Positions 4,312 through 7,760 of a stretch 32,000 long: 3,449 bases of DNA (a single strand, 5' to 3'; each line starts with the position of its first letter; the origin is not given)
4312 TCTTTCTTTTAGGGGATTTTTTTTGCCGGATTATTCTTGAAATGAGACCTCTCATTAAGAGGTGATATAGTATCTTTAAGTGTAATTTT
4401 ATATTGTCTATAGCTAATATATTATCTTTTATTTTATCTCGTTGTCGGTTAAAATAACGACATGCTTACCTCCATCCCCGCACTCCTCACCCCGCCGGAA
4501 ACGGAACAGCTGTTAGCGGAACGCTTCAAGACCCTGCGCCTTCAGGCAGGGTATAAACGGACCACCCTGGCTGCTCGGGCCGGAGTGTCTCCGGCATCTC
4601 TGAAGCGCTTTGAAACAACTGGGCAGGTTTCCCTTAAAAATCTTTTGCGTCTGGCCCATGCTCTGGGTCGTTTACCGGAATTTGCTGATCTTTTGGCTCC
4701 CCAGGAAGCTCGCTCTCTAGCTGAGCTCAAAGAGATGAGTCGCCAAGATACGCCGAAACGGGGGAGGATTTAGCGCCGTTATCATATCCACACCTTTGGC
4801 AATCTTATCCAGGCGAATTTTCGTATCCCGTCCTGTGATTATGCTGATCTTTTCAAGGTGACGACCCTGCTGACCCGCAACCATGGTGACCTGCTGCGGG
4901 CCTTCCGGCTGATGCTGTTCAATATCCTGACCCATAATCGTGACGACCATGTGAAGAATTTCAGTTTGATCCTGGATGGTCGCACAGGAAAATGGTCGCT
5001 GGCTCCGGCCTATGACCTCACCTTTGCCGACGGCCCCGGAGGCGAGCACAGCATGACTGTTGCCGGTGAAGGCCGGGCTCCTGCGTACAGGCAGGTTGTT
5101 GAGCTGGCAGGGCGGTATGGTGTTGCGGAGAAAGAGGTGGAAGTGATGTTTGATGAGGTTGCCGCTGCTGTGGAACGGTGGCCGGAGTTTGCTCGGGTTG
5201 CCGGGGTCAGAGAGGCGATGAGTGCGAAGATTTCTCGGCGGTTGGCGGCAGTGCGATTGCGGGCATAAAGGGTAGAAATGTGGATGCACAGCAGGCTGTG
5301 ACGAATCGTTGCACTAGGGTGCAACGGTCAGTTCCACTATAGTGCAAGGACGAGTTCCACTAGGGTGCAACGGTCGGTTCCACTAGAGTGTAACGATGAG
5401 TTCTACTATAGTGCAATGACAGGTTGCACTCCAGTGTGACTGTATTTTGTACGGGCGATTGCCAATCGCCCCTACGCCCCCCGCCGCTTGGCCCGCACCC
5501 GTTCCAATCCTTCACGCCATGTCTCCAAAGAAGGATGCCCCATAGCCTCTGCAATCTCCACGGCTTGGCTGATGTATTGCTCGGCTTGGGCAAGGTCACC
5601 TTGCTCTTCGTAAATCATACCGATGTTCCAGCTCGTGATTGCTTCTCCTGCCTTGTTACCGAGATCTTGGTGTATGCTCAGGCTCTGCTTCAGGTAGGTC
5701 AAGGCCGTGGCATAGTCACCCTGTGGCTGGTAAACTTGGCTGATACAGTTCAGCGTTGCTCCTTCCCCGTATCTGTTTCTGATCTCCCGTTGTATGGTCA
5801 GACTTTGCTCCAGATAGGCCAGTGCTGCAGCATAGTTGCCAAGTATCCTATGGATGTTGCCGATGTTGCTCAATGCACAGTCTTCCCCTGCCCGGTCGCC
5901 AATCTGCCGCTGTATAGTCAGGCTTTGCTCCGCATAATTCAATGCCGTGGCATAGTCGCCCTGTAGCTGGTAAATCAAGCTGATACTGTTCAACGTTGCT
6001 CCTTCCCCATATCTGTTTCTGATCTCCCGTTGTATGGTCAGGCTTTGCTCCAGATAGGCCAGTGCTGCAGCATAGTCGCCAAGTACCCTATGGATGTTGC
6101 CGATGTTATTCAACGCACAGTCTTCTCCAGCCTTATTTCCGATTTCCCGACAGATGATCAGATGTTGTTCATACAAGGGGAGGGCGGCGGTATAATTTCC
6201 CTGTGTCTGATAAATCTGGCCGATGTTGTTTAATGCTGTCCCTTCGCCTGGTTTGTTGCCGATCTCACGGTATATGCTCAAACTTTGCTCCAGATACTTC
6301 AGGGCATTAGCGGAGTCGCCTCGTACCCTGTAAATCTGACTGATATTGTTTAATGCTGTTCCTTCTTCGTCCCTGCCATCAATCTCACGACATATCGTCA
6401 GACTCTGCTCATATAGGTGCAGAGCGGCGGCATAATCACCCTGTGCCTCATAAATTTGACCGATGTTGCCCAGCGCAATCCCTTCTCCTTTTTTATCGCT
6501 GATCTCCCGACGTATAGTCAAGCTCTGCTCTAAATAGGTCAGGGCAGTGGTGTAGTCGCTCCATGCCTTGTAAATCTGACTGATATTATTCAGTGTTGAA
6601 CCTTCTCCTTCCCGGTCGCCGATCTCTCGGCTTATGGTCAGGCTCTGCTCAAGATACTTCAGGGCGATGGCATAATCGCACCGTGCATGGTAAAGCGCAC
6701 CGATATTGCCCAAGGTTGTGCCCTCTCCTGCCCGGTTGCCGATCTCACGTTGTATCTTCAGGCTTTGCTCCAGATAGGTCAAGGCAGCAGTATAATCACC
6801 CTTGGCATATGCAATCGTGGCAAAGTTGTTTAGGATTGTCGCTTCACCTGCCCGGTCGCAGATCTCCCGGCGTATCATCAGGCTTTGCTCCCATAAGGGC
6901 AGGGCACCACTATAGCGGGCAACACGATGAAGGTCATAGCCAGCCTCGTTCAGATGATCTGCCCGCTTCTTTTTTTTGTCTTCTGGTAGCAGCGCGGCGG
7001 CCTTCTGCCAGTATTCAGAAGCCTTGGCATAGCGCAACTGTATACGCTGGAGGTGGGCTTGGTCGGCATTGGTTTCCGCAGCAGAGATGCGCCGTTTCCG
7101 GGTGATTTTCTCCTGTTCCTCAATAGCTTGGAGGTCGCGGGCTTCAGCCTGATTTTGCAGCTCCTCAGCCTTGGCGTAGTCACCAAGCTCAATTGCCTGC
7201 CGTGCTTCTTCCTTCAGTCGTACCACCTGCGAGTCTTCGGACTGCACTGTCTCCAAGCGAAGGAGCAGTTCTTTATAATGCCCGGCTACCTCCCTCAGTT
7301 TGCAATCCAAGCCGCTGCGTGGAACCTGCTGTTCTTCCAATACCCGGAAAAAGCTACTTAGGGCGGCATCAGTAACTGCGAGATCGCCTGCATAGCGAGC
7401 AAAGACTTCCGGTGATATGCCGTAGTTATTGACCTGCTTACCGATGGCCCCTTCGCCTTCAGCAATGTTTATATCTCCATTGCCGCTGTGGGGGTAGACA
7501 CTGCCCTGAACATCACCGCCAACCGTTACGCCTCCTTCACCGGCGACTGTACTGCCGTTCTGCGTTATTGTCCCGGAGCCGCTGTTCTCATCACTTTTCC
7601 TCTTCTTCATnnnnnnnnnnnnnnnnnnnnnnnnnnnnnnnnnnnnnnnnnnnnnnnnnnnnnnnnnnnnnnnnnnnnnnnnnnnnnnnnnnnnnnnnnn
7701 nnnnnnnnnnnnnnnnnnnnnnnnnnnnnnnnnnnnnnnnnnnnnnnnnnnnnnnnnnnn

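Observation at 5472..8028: Small helical protein and TPR protein share a 36-aa motif (C-terminal vs N-terminal): candidate amyloid-templating effector/sensor pair without an NTPase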

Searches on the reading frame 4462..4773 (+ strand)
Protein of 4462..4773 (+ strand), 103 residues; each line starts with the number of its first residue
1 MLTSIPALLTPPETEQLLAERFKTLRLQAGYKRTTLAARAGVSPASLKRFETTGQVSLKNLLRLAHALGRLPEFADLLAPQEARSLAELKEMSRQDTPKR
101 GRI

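Call 58: search_protein_families(library=pfam, proteins=[window:4462-4773:+], max_evalue=0.001)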
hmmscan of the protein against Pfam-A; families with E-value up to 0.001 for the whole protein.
window:4462-4773:+ (103 aa): 3 families
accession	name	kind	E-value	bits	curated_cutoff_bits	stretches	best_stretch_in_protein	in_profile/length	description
PF13560.12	HTH_31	-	7.7e-09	36.2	27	1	18-72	2-58/64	Helix-turn-helix domain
PF01381.28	HTH_3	-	2.9e-08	34.1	23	1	23-70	2-50/55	Helix-turn-helix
PF13443.12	HTH_26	-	0.0003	21.4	22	1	26-69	6-51/63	Cro/C1-type HTH DNA-binding domain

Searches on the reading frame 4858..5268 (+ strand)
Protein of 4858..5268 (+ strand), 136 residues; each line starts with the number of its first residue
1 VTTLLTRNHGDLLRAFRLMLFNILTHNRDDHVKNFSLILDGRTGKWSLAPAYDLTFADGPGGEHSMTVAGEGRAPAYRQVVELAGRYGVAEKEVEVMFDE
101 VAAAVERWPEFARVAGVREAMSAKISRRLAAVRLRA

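Call 58: search_protein_families(library=pfam, proteins=[window:4858-5268:+], max_evalue=0.001)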
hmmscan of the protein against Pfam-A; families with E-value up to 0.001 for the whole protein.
window:4858-5268:+ (136 aa): 1 family
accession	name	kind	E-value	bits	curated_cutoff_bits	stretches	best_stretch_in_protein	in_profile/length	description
PF07804.18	HipA_C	-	1.7e-22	80.5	30.5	1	7-108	114-213/213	HipA-like C-terminal domain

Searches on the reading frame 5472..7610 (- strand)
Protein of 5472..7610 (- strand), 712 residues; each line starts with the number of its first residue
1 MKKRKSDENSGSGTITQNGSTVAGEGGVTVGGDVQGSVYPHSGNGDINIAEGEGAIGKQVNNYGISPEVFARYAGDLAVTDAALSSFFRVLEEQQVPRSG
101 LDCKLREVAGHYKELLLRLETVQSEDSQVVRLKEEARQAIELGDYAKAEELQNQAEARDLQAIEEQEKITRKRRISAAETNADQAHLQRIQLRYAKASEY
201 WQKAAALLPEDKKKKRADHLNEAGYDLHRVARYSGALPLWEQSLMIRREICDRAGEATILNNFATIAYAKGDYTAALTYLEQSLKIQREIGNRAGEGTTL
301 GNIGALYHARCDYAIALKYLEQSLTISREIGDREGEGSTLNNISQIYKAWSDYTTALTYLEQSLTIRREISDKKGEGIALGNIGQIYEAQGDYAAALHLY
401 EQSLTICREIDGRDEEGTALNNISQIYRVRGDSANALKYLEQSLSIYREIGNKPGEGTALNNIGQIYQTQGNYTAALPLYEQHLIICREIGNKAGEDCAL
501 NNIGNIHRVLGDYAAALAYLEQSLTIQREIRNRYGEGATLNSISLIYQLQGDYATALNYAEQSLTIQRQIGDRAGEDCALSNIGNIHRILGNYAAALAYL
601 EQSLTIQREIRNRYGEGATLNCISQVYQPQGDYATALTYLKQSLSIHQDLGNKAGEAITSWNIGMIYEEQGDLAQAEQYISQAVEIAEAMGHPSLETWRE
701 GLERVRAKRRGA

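Call 5: search_protein_families(library=pfam, proteins=[window:5472-7610:-], max_evalue=1)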
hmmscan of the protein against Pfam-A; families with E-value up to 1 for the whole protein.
window:5472-7610:- (712 aa): 26 families (the best 25 are shown)
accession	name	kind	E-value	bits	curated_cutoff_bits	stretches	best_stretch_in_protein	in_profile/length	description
PF13424.12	TPR_12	-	7.6e-94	308.4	30.1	8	417-486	3-74/77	Tetratricopeptide repeat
PF13374.12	TPR_10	-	3.5e-67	221.1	27.5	11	379-410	4-35/42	Tetratricopeptide repeat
PF07719.23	TPR_2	-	2.7e-48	158.5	27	10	379-407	3-31/34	Tetratricopeptide repeat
PF00515.34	TPR_1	-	2.9e-48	160.3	27.8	8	379-407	3-31/34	Tetratricopeptide repeat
PF13181.12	TPR_8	-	1.3e-44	147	25.7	9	661-688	5-32/34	Tetratricopeptide repeat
PF13176.12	TPR_7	-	6.2e-41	135.4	27.9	8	459-492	1-34/36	Tetratricopeptide repeat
PF17874.7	TPR_MalT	-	2.2e-16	60.5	45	5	545-690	9-155/336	MalT-like TPR region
PF13432.12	TPR_16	-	2.3e-16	60.3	32.7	3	426-484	6-58/65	Tetratricopeptide repeat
PF13428.12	TPR_14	-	2.3e-15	56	23.5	1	384-407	8-31/44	Tetratricopeptide repeat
PF24885.1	TPR_NPHP3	-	7.7e-12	45.5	100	3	559-693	74-219/239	Nephrocystin-3 TPR domain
PF14559.12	TPR_19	-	4e-07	30.7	25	1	630-686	4-54/68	Tetratricopeptide repeat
PF07721.20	TPR_4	-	8.5e-06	26.4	27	0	384-402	8-26/26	Tetratricopeptide repeat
PF23557.1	TPR_leprecan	-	5.3e-05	23.2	27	0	264-293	9-38/310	Leprecan family TPR-like repeat region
PF13174.12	TPR_6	-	7.6e-05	23.6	26.3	0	661-684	4-27/33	Tetratricopeptide repeat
PF10579.15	Rapsyn_N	-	8.7e-05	23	23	0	222-291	11-77/80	Rapsyn N-terminal myristoylation and linker region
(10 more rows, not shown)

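Call 6: search_protein_families(library=ncbifam, proteins=[window:5472-7610:-], max_evalue=1)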
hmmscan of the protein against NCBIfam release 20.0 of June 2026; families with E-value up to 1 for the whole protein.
window:5472-7610:- (712 aa): 13 families
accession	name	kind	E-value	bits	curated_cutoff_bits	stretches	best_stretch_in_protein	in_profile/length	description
NF041717.1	HaaA_phane_TPR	equivalog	4.1e-67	227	1125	3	363-541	658-836/882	cyclophane-containing RiPP biosynthesis TPR protein HaaT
NF053520.1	HK_Porph_FimS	equivalog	4.7e-44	150.7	600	4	215-386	42-213/618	sensor histidine kinase FimS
NF053617.1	SARPRegAfsRStmc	equivalog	6.9e-35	120.3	1430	3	372-586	731-945/986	SARP-family global regulator AfsR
NF002725.1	PRK02603.1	equivalog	1.8e-28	99.7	143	7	388-473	46-122/173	photosystem I assembly protein Ycf3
NF053720.1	NsdA_fam_reg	subfamily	1.3e-16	61.1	75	4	511-690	215-401/432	NsdA family TPR-like regulatory protein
TIGR02521.1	type_IV_pilW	equivalog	8.8e-11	41.8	154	4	256-362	98-194/234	type IV pilus biogenesis/stability protein PilW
NF053779.1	BT3442_fam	equivalog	1.9e-09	36.8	940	3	383-529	108-254/563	BT3442 family protein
NF033762.1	social_mot_Tgl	equivalog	4.6e-08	32.7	225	3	351-487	80-200/252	social motility TPR repeat lipoprotein Tgl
NF058541.1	SusR_regulator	equivalog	6e-07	29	480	2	591-691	179-275/515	SusR family glycan utilization regulator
NF047558.1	TPR_END_plus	domain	8.8e-07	28.8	32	1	422-447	4-29/56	TPR end-of-group domain-containing protein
NF033920.0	C39_PA2778_fam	equivalog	0.0018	17.7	150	1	625-687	198-254/255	PA2778 family cysteine peptidase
NF051444.1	HblA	equivalog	0.013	14.8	690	0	417-442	282-307/375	hemolysin BL binding component B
NF033161.1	lipo_LipL41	equivalog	0.17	10.8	400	0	371-406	293-331/358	lipoprotein LipL41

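Call 7: search_protein_families(library=padloc, proteins=[window:5472-7610:-], max_evalue=1)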
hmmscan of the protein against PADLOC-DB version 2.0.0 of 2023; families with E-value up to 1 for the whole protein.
window:5472-7610:- (712 aa): 3 families
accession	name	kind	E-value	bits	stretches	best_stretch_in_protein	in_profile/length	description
PDLC01169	TPR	-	1.7e-67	225.5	6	299-409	111-220/252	TPR repeats containing protein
PDLC01078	C3a156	-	0.00019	19.2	1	463-507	91-135/268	oxidoreductase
PDLC01224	Cas11f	-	0.00056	18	0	379-403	26-50/87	CAS-III-F; effector_SS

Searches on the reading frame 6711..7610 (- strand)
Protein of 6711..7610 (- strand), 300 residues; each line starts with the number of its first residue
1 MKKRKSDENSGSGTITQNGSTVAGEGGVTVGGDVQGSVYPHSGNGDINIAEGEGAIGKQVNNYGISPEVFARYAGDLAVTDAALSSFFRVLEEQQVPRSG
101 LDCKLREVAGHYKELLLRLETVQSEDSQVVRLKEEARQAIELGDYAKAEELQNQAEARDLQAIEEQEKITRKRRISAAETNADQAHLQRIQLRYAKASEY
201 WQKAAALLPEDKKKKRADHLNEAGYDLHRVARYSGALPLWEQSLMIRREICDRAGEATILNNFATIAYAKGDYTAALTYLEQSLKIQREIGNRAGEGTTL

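Call 87: predict_structure(alignment_id=A7)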
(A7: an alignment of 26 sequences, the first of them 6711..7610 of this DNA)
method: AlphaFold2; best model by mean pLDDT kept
length: 300 residues; sequences in the alignment: 26
mean_pLDDT: 83.6   pTM: 0.52
mean pLDDT of the five models: 83.6, 82.5, 81.8, 81.4, 78.2
residues with pLDDT >= 90: 206; 70-90: 32; 50-70: 10; < 50: 52
segments of 3 or more residues with pLDDT < 50: 12-14, 16-60
pLDDT, mean of each block of 10 residues (from residue 1): 52 45 41 37 33 38 78 90 89 88 92 94 93 96 94 96 93 93 94 97 98 98 97 97 98 98 97 98 98 95
secondary structure, 60 per line:
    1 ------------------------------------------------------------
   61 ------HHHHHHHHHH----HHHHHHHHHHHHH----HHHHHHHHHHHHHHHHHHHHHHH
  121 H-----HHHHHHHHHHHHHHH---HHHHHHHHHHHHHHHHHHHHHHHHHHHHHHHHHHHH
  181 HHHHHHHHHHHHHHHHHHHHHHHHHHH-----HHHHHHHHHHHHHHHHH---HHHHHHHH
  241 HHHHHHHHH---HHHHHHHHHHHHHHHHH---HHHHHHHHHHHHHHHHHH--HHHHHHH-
elements in order: H67-76 H81-93 H98-121 H127-141 H145-207 H213-229 H233-249 H253-269 H273-290 H293-299

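Call 100: fold_search(model_id=the predicted structure, library=pdb)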
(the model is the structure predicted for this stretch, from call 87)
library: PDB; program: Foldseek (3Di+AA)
matches with E <= 10: 661; with E <= 0.001: 0
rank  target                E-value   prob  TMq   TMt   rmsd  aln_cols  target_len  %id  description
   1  3sf4_B                4.8e-03  1.00  0.34  0.29  26.9       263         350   20  Crystal structure of the complex between the conserved cell polarity proteins Inscuteable and LGN (released 2011-11-23)
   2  6hc2_C                5.6e-03  1.00  0.34  0.28  31.0       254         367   17  Crystal structure of NuMA/LGN hetero-hexamers (released 2019-05-29)
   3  5a7d_C                6.1e-03  1.00  0.34  0.30  30.5       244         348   21  Tetrameric assembly of LGN with Inscuteable (released 2016-08-03)
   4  3sf4_C                6.4e-03  1.00  0.34  0.30  27.1       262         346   19  Crystal structure of the complex between the conserved cell polarity proteins Inscuteable and LGN (released 2011-11-23)
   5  6hc2_A                6.4e-03  1.00  0.34  0.28  27.5       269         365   18  Crystal structure of NuMA/LGN hetero-hexamers (released 2019-05-29)
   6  6hc2_E                7.4e-03  1.00  0.34  0.28  27.3       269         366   19  Crystal structure of NuMA/LGN hetero-hexamers (released 2019-05-29)
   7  3gw4_A                8.1e-03  1.00  0.31  0.47  34.4       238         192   13  Crystal structure of uncharacterized protein from Deinococcus radiodurans. Northeast Structural Genomics Consortium Ta (released 2009-04-21)
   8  3sf4_A                8.1e-03  1.00  0.34  0.29  26.8       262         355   19  Crystal structure of the complex between the conserved cell polarity proteins Inscuteable and LGN (released 2011-11-23)
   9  6hc2_S                9.8e-03  1.00  0.34  0.28  27.6       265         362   19  Crystal structure of NuMA/LGN hetero-hexamers (released 2019-05-29)
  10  4g2v_A                1.1e-02  1.00  0.27  0.26  31.7       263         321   14  Structure complex of LGN binding with FRMPD1 (released 2013-01-23)
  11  5a7d_F                1.2e-02  1.00  0.34  0.30  30.0       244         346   20  Tetrameric assembly of LGN with Inscuteable (released 2016-08-03)
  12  5a7d_B                1.2e-02  1.00  0.34  0.29  30.2       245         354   22  Tetrameric assembly of LGN with Inscuteable (released 2016-08-03)
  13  3gw4_B                1.3e-02  1.00  0.33  0.50  33.5       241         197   11  Crystal structure of uncharacterized protein from Deinococcus radiodurans. Northeast Structural Genomics Consortium Ta (released 2009-04-21)
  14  5a7d_D                1.3e-02  1.00  0.34  0.30  30.7       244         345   21  Tetrameric assembly of LGN with Inscuteable (released 2016-08-03)
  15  4wnf_A                1.6e-02  1.00  0.33  0.39  25.1       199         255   22  Crystal structure of the oxidized TPR domain of LGN in complex with Frmpd4/Preso1 at 2.9 Angstrom resolution (released 2015-09-16)
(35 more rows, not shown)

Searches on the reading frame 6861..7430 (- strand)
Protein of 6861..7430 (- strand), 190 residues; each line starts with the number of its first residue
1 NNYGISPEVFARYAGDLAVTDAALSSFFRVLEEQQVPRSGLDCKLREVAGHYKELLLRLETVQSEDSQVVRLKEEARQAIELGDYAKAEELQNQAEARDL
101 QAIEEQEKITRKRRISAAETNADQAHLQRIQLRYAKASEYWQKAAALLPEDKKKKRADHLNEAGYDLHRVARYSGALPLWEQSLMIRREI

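Call 48: search_protein_families(library=pfam, proteins=[window:6861-7430:-], max_evalue=1)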
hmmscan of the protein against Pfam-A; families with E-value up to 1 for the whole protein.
seq(190 aa): 5 families
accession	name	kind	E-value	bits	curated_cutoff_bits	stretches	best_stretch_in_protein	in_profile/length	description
PF07719.23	TPR_2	-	0.001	19.5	27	1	124-151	7-34/34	Tetratricopeptide repeat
PF13424.12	TPR_12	-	0.0095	16.5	30.1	1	123-188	8-76/77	Tetratricopeptide repeat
PF00515.34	TPR_1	-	0.02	15.1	27.8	1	125-151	8-34/34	Tetratricopeptide repeat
PF16169.10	DUF4872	-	0.021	15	28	1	118-172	111-164/173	Domain of unknown function (DUF4872)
PF13374.12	TPR_10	-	0.55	10.8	27.5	1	157-189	2-34/42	Tetratricopeptide repeat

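Call 63: search_protein_representatives(alignment_id=A5)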
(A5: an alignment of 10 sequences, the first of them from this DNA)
Query: 10 sequences, 172 profile positions. Proteins with E-value up to 0.001 (for the whole library): 1896; up to 1e-10: 1005; up to 1e-30: 194. The best 150 are listed.
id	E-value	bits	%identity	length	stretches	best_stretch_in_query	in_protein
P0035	7.0e-82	289.8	-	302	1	2-172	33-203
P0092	3.9e-79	280.8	-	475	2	1-172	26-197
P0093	4.2e-76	271.0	-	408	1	3-172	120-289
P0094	2.9e-72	258.5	-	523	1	1-172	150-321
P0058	5.8e-70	251.0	-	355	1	3-172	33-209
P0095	5.6e-68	244.5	-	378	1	3-172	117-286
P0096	1.3e-67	243.3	-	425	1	2-172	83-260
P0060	2.9e-67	242.2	-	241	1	5-172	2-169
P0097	3.9e-67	241.8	-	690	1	2-172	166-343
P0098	1.9e-64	233.0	-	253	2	2-143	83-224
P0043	5.6e-64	231.5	-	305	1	3-172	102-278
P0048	1.1e-63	230.5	-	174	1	2-157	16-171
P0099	8.9e-62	224.3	-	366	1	2-167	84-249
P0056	9.8e-62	224.2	-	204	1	1-163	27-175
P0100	2.9e-61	222.7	-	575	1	2-172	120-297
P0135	3.8e-42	160.4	-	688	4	3-166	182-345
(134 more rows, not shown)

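Call 102: find_encoding_contigs(protein=P0135, flank=4000, max_places=2)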
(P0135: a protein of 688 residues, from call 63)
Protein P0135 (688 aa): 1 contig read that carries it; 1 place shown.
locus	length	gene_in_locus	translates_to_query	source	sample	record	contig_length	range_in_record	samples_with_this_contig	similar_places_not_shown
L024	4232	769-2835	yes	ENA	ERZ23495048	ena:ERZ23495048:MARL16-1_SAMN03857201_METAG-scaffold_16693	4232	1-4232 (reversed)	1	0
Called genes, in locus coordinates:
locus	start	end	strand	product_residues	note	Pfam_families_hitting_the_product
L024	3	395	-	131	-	?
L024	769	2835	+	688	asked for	PF24885:TPR_NPHP3, PF13374:TPR_10, PF13424:TPR_12, PF13374:TPR_10, PF13424:TPR_12, PF13374:TPR_10, PF13424:TPR_12, PF24885:TPR_NPHP3, +27 more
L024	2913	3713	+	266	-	-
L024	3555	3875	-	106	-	-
